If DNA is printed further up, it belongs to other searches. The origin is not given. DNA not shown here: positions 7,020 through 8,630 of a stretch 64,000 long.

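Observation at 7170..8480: Secreted CPYC thioredoxin-fold protein embedded among extracellular cysteine peptidases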

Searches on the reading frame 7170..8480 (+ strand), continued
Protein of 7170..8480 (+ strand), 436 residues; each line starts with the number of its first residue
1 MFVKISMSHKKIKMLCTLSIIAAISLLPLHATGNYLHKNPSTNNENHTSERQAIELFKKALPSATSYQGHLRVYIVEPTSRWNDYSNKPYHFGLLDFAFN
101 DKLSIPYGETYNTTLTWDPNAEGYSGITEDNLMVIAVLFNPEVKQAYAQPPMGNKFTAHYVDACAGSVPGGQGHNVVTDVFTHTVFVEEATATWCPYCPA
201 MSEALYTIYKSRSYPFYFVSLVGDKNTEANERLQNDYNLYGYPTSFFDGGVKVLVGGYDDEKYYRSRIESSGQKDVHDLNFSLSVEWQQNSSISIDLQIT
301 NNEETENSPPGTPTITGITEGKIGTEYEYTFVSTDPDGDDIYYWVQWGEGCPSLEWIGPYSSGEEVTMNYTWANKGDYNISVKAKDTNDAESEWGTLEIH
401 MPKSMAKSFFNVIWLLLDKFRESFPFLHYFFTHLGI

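Call 18: predict_structure(alignment_id=A1)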
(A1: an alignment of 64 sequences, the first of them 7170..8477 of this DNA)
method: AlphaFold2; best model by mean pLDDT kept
length: 436 residues; sequences in the alignment: 64
mean_pLDDT: 86.2   pTM: 0.67
mean pLDDT of the five models: 86.2, 86.1, 85.8, 84.6, 83.3
residues with pLDDT >= 90: 291; 70-90: 82; 50-70: 21; < 50: 42
segments of 3 or more residues with pLDDT < 50: 1-3, 5-7, 29-63
pLDDT, mean of each block of 10 residues (from residue 1): 51 82 70 41 38 39 72 98 97 98 92 97 95 98 88 86 98 97 98 96 98 98 97 92 93 95 98 95 97 97 85 96 93 92 88 81 95 91 92 95 64 78 79 66
secondary structure, 60 per line:
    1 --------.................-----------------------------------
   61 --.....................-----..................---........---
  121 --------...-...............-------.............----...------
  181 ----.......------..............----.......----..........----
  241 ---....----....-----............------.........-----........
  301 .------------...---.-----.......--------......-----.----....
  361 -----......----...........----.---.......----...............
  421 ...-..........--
elements in order: H9-25 E66-83 E89-106 E110-117 E133-147 E155-167 E172-174 E185-191 H198-211 E216-222 H227-236 E244-247 E252-255 H261-272 E279-287 E293-301 E314-316 E326-332 E341-346 E357-360 E366-371 E376-386 E395-401 H406-423 H425-434

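Call 23: fold_search(model_id=the predicted structure, library=pdb)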
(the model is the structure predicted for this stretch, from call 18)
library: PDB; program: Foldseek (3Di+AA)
matches with E <= 10: 851; with E <= 0.001: 18
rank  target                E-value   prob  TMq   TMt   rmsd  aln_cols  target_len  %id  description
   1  4xed                  1.0e-13  1.00  0.22  0.96   0.8        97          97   58  PKD domain of M14-like peptidase from Thermoplasmatales archaeon SCGC AB-540-F20 (released 2015-05-13)
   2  2xwx_A                4.9e-05  0.97  0.18  0.19  20.8       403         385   11  Vibrio cholerae colonization factor GbpA crystal structure (released 2011-11-16)
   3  6fg9_A                6.5e-05  1.00  0.18  0.10  11.5       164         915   11  Mouse SORCS2 ectodomain (sortilin related VPS10 domain containing receptor 2) (released 2018-08-01)
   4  8hqz_A                6.5e-05  0.99  0.16  0.08  20.4       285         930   14  Baseplate of DT57C bacteriophage in the full state (released 2023-12-13)
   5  8iyk_F                1.1e-04  0.99  0.15  0.09  18.8       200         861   14  Tail tip conformation 1 of phage lambda tail (released 2023-10-18)
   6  6ffy_A                1.6e-04  1.00  0.17  0.09  10.9       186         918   12  Structure of the mouse SorCS2-NGF complex (released 2018-08-01)
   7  7zhj_b                1.8e-04  0.99  0.18  0.09  20.1       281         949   15  Tail tip of siphophage T5 : tip proteins (released 2023-02-08)
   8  6fg9_B                2.3e-04  1.00  0.19  0.10  10.1       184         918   11  Mouse SORCS2 ectodomain (sortilin related VPS10 domain containing receptor 2) (released 2018-08-01)
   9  9e7m_Ja               2.4e-04  0.72  0.16  0.09  25.9       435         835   10  In situ cryoEM structure of bacteriophage Ur-lambda tail tip complex (released 2025-11-05)
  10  2cvk                  2.5e-04  1.00  0.18  0.67   6.2       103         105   25  Crystal Structure of Thermus thermophilus Thioredoxin (released 2005-12-04)
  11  3idu_A                2.8e-04  1.00  0.18  0.60   5.6       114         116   18  Crystal Structure of the CARDB domain of the PF1109 protein in complex with di-metal ions from Pyrococcus furiosus, No (released 2009-08-04)
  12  8k35_A                3.2e-04  1.00  0.16  0.09  12.2       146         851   13  Structure of the bacteriophage lambda tail tip complex (released 2023-11-15)
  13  3idu_B                4.2e-04  1.00  0.18  0.58   5.0       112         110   19  Crystal Structure of the CARDB domain of the PF1109 protein in complex with di-metal ions from Pyrococcus furiosus, No (released 2009-08-04)
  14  8gul_A                6.1e-04  0.89  0.18  0.17  20.7       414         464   12  Chitin-active AA10 LPMO (GbpA) complexed with Cu(II) from Vibrio campbellii (released 2023-06-21)
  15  6xay_B                6.1e-04  0.80  0.16  0.24  21.0       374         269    9  Structure of a fragment of human fibronectin containing the 10th, 11th and 12th type III domains (released 2021-06-09)
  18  2ynx_A                8.5e-04  1.00  0.18  0.67   2.9        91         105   25  Crystal Structure of Ancestral Thioredoxin Relative to Last Archaea Common Ancestor (LACA) from the Precambrian Period (released 2013-08-21)
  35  4x43_A                4.7e-03  1.00  0.17  0.65   2.5        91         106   16  Structure of proline-free E. coli Thioredoxin (released 2015-06-24)
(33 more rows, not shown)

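Call 28: search_protein_families(library=pfam, proteins=[L007:6838-9132:+, L007:11787-14045:+, L048:7863-9791:+, L003:8754-9800:-, L045:3532-4668:+, L045:3081-3521:+, L038:12160-12624:+, L034:8428-9132:+, L034:9129-9548:+, L019:5325-6710:+], max_evalue=0.01)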
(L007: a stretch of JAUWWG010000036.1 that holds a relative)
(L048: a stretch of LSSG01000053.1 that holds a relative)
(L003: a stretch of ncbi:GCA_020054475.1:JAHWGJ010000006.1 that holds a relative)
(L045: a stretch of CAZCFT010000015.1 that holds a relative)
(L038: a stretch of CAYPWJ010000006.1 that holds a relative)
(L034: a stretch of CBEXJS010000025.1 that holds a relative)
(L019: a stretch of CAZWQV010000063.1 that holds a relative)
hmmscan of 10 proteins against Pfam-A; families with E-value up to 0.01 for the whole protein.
L007:6838-9132:+ (764 aa): 5 families
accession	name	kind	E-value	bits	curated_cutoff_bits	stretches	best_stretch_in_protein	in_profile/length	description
PF18911.6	PKD_4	-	9.6e-21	74.1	27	2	559-635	6-83/85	PKD domain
PF00801.26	PKD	-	3.6e-17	62.6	23.5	2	569-631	13-77/80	PKD domain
PF19077.6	Big_13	-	2.1e-05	25.4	27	1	490-553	39-100/102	Bacterial Ig-like domain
PF18843.6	LPD28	-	0.00052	20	27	1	169-230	36-95/97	Large polyvalent protein associated domain 28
PF11797.14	WxLIP_HBD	-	0.0032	17.9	28.9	0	502-556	79-131/138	WxL Interacting Protein, host binding domain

L007:11787-14045:+ (752 aa): 5 families
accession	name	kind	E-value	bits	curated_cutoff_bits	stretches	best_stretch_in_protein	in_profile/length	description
PF18911.6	PKD_4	-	8.4e-25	87.1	27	2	550-617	6-75/85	PKD domain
PF00801.26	PKD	-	1.1e-18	67.4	23.5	2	561-617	14-72/80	PKD domain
PF07495.19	Y_Y_Y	-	0.00012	22.3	26.6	0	598-623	34-60/65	Y_Y_Y domain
PF19077.6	Big_13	-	0.001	19.9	27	0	489-544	47-100/102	Bacterial Ig-like domain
PF18981.6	InlK_D3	-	0.0017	18.9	25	0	599-619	47-67/75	Internalin K domain (D3/D4)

L048:7863-9791:+ (642 aa): 1 family
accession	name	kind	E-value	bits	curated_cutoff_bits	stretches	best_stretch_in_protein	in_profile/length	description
PF18911.6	PKD_4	-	4.8e-05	23.8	27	1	542-610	24-84/85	PKD domain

L003:8754-9800:- (348 aa): 2 families
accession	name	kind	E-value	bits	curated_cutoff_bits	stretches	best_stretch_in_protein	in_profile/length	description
PF17957.7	Big_7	-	2.5e-06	28.5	24.1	0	271-311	11-53/70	Bacterial Ig domain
PF10342.15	Kre9_KNH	-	0.00013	23.1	24.6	1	47-135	2-94/94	Kre9/KNH-like N-terminal Ig-like domain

L045:3532-4668:+ (378 aa): 0 families

L045:3081-3521:+ (146 aa): 0 families

L038:12160-12624:+ (154 aa): 0 families

L034:8428-9132:+ (234 aa): 8 families
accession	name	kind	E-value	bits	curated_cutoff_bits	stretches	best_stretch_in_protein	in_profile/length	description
PF18911.6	PKD_4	-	6.6e-11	42.6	27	1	26-116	2-84/85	PKD domain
PF00801.26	PKD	-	9.6e-09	35.6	23.5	1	36-115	8-80/80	PKD domain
PF05345.18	He_PIG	-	0.00017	22.4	24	0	90-115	69-95/96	Putative Ig domain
PF17963.7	Big_9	-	0.00036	21.8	23.6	1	31-114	4-87/89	Bacterial Ig domain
PF18981.6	InlK_D3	-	0.00055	20.4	25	1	89-116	47-74/75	Internalin K domain (D3/D4)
PF17957.7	Big_7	-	0.0021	19.1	24.1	0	153-197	19-59/70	Bacterial Ig domain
PF22352.2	K319L-like_PKD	-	0.0024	18.3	27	0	87-109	57-77/84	K319L-like, PKD domain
PF19077.6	Big_13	-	0.0035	18.2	27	1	51-116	33-99/102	Bacterial Ig-like domain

L034:9129-9548:+ (139 aa): 0 families

L019:5325-6710:+ (461 aa): 2 families
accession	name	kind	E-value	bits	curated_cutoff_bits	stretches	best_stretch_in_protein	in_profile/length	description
PF00112.29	Peptidase_C1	-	4.4e-14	53.5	20.7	1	94-320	15-213/220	Papain family cysteine protease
PF00801.26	PKD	-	0.0014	19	23.5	1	394-433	48-80/80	PKD domain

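Call 40: search_protein_families(library=ncbifam, proteins=[L045:4738-6126:+, L038:9581-10696:+, L038:12652-14685:+, L027:6210-8246:-, L041:9779-11221:+], max_evalue=0.01)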
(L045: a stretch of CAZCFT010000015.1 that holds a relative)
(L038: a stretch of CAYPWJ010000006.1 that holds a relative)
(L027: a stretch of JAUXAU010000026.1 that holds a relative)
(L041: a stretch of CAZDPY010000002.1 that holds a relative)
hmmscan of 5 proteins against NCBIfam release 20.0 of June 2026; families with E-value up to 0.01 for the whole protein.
L045:4738-6126:+ (462 aa): 1 family
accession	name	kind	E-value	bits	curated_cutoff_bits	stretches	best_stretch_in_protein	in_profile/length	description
NF045500.1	Omp28_seleno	equivalog_domain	0.0015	18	200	0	164-201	31-67/377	Omp28-related selenoprotein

L038:9581-10696:+ (371 aa): 2 families
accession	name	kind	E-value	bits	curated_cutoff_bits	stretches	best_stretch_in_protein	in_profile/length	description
NF033782.1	lipoprot_Omp28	subfamily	0.0075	15.5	150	0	132-169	28-65/264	Omp28 family outer membrane lipoprotein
NF058578.1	CPR_pilus_PamR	equivalog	0.0078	15.1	300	1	76-121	185-230/297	pilus system RbmA-like protein PamR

L038:12652-14685:+ (677 aa): 1 family
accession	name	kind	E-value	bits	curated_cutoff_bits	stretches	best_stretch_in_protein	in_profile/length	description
NF033814.1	copper_CopC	equivalog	1.7e-08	34.8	95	1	451-541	12-105/107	copper homeostasis periplasmic binding protein CopC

L027:6210-8246:- (678 aa): 2 families
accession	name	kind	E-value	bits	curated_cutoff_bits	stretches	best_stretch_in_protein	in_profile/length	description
NF058578.1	CPR_pilus_PamR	equivalog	0.00026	20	300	1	592-636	185-229/297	pilus system RbmA-like protein PamR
NF045500.1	Omp28_seleno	equivalog_domain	0.0017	17.8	200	1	36-134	33-136/377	Omp28-related selenoprotein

L041:9779-11221:+ (480 aa): 1 family
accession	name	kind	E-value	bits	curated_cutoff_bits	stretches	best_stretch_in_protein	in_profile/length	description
NF045500.1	Omp28_seleno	equivalog_domain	0.0053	16.2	200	0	409-469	314-374/377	Omp28-related selenoprotein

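Call 41: search_protein_families(library=pfam, proteins=[L045:4738-6126:+, L038:9581-10696:+, L038:12652-14685:+, L027:6210-8246:-, L041:9779-11221:+], max_evalue=0.01)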
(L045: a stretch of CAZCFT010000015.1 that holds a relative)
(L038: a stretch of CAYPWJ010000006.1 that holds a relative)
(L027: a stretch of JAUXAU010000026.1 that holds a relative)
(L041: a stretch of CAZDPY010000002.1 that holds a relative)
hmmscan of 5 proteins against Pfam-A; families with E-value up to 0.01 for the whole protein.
L045:4738-6126:+ (462 aa): 4 families
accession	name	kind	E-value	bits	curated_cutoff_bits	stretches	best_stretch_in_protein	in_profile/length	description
PF00404.24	Dockerin_1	-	3.7e-13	49.9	22.9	1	396-450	1-56/57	Dockerin type I domain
PF13098.12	Thioredoxin_2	-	0.0018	19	27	1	181-253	13-99/104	Thioredoxin-like domain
PF00085.26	Thioredoxin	-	0.0026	18.2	23.5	1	177-237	22-78/103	Thioredoxin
PF00801.26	PKD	-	0.0046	17.4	23.5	0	313-377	13-69/80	PKD domain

L038:9581-10696:+ (371 aa): 3 families
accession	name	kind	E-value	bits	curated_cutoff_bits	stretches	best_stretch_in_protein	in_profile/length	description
PF18911.6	PKD_4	-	5e-10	39.7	27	1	38-129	1-84/85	PKD domain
PF00801.26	PKD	-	8e-10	39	23.5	1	53-128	12-80/80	PKD domain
PF19077.6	Big_13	-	0.009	16.9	27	0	59-128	28-98/102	Bacterial Ig-like domain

L038:12652-14685:+ (677 aa): 8 families
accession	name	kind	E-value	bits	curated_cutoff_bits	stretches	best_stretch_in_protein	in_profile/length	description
PF13205.12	Big_5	-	2.5e-47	160.4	23.6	3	546-639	4-105/105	Bacterial Ig-like domain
PF04234.18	CopC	-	4.4e-11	44.1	23.3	1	452-533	3-85/92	CopC domain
PF07495.19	Y_Y_Y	-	2.1e-08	34.4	26.6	1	287-343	6-64/65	Y_Y_Y domain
PF19077.6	Big_13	-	3.4e-05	24.7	27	1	314-345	70-102/102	Bacterial Ig-like domain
PF13750.12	Big_3_3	-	0.00025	21.2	27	1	313-387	9-86/157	Bacterial Ig-like domain (group 3)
PF17964.7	Big_10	-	0.00043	21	22.9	1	315-422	49-159/164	Bacterial Ig domain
PF03793.24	PASTA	-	0.0085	16.5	23.2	0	447-475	35-63/64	PASTA domain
PF24421.1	Ig_J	-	0.0093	16.5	29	0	288-343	40-101/104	Tip attachment protein J, Ig-like domain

L027:6210-8246:- (678 aa): 3 families
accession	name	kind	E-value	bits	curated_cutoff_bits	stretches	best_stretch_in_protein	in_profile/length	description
PF25788.1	Ig_Rha78A_N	-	3.6e-08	34.1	27.4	0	325-350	71-98/105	Rha78A-like, N-terminal immunoglobulin domain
PF18911.6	PKD_4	-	1e-05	25.9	27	1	554-642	1-81/85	PKD domain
PF00801.26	PKD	-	0.00052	20.4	23.5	1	569-643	12-79/80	PKD domain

L041:9779-11221:+ (480 aa): 3 families
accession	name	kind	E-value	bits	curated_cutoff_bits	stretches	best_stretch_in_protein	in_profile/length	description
PF00404.24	Dockerin_1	-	2.2e-07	31.4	22.9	1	416-470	1-56/57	Dockerin type I domain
PF00801.26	PKD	-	2.2e-06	28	23.5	1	332-401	13-74/80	PKD domain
PF18911.6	PKD_4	-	0.00096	19.6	27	1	323-403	3-79/85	PKD domain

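Call 50: search_solved_structures(query=A1, max_evalue=1, show_alignments=2)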
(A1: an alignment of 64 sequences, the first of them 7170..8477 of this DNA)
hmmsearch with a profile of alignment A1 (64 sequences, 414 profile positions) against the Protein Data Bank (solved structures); distinct sequences matched with E-value up to 1: 16.
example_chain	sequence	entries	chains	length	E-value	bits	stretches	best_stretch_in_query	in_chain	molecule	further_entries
4xed_A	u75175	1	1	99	1.4e-36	129.4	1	289-385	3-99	Peptidase M14, carboxypeptidase A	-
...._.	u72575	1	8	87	0.0018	20.3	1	297-378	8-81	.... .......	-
4u6t_A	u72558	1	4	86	0.0019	20.3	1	297-378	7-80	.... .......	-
4aqo_A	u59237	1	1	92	0.0054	18.8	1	290-380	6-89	COLLAGENASE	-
2ypm_A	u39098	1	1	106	0.025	16.6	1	170-246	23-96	LAFCA THIOREDOXIN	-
4jgu_A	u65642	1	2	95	0.025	16.5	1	298-382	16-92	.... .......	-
3uvt_A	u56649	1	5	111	0.033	16.2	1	172-236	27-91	Thioredoxin domain-containing protein 5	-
3uj1_A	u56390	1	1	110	0.033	16.2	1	173-237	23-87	Thioredoxin domain-containing protein 5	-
2diz_A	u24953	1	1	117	0.033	16.2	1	172-237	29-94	Thioredoxin domain-containing protein 5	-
2c26_A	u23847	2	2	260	0.055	15.4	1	290-390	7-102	ENDOGLUCANASE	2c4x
5y1a_A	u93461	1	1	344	0.11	14.4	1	160-188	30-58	35 kDa hemin binding protein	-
2cvk_A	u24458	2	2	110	0.22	13.5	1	156-253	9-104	Thioredoxin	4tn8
8eky_M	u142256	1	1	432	0.23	13.4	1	173-236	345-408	Thioredoxin domain-containing protein 5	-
2yzu_A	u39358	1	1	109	0.23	13.4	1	156-253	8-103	Thioredoxin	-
2kuc_A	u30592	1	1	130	0.43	12.5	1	174-246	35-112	Putative disulphide-isomerase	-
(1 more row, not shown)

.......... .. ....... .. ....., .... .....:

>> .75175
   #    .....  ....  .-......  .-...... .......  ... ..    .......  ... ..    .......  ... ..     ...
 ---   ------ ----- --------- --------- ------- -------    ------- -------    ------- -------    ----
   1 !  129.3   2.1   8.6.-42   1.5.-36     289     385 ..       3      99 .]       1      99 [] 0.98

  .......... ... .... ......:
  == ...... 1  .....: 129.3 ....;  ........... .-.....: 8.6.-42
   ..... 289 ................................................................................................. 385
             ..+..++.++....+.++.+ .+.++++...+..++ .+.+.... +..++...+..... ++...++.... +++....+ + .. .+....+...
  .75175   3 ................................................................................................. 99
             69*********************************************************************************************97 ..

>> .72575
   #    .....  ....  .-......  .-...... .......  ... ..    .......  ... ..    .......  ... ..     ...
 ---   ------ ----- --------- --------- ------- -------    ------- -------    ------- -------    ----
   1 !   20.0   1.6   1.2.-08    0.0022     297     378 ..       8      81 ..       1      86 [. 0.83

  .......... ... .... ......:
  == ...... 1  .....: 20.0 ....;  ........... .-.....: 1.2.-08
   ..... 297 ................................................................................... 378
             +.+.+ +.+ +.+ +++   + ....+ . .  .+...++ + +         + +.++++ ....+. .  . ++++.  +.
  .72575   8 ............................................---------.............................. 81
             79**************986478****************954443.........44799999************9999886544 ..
